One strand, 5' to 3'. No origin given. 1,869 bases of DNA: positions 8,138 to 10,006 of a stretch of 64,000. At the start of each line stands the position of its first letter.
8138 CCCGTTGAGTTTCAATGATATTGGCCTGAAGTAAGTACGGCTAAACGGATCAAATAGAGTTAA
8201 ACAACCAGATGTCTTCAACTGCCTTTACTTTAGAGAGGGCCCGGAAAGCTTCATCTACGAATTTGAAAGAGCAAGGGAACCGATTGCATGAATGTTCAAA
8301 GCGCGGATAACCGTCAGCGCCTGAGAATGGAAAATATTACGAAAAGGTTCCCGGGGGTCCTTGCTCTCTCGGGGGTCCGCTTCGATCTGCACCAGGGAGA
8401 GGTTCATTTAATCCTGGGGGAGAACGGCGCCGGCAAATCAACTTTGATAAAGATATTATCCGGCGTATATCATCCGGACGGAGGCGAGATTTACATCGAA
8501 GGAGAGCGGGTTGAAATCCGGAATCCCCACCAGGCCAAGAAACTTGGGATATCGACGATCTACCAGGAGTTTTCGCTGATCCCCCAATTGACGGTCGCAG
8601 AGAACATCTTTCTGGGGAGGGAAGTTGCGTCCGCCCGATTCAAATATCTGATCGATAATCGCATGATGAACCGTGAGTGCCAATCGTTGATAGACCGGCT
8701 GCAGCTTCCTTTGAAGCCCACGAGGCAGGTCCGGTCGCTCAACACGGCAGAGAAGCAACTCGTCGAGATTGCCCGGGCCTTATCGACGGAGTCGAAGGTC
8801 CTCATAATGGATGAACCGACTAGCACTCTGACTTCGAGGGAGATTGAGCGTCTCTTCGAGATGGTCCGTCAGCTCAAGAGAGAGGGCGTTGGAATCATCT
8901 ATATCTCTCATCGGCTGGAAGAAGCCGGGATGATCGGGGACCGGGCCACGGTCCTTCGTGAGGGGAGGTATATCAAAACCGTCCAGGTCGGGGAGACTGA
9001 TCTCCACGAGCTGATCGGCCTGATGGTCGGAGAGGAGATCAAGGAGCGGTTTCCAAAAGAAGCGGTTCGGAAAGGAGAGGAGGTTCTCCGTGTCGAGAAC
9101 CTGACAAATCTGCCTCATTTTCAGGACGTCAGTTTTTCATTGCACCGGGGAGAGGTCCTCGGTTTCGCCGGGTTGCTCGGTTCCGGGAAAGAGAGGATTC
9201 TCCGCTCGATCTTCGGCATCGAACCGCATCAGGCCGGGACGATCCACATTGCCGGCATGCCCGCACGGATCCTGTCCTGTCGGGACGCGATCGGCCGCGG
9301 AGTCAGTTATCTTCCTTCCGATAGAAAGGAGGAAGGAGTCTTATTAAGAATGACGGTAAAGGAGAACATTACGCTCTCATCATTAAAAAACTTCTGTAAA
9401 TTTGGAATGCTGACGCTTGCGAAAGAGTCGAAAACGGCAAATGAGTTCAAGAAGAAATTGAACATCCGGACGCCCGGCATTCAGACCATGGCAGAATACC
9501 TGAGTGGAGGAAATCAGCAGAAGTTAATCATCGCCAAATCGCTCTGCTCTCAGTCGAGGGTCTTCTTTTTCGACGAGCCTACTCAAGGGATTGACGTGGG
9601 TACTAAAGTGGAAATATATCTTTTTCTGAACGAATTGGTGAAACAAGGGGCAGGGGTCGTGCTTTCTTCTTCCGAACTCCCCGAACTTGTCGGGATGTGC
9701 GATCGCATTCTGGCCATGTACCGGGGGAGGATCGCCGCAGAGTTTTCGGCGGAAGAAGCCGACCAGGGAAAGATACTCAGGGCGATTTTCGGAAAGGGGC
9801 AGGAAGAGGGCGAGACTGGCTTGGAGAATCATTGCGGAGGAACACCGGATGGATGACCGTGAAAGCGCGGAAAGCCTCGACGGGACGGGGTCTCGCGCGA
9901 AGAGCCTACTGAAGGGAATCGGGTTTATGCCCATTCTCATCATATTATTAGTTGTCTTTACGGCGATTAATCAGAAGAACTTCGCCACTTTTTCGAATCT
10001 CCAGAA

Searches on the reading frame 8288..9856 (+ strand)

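Call 63: search_protein_families(library=pfam, proteins=[window:8288-9856:+], max_evalue=0.00001)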
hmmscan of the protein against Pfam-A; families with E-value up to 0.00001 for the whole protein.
window:8288-9856:+ (522 aa): 2 families
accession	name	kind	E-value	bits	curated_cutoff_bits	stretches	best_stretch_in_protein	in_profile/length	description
PF00005.33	ABC_tran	-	2.1e-55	187.5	25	2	27-179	1-137/137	ABC transporter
PF13304.12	AAA_21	-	2.2e-08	35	27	0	40-58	2-20/304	AAA domain, putative AbiEii toxin, Type IV TA system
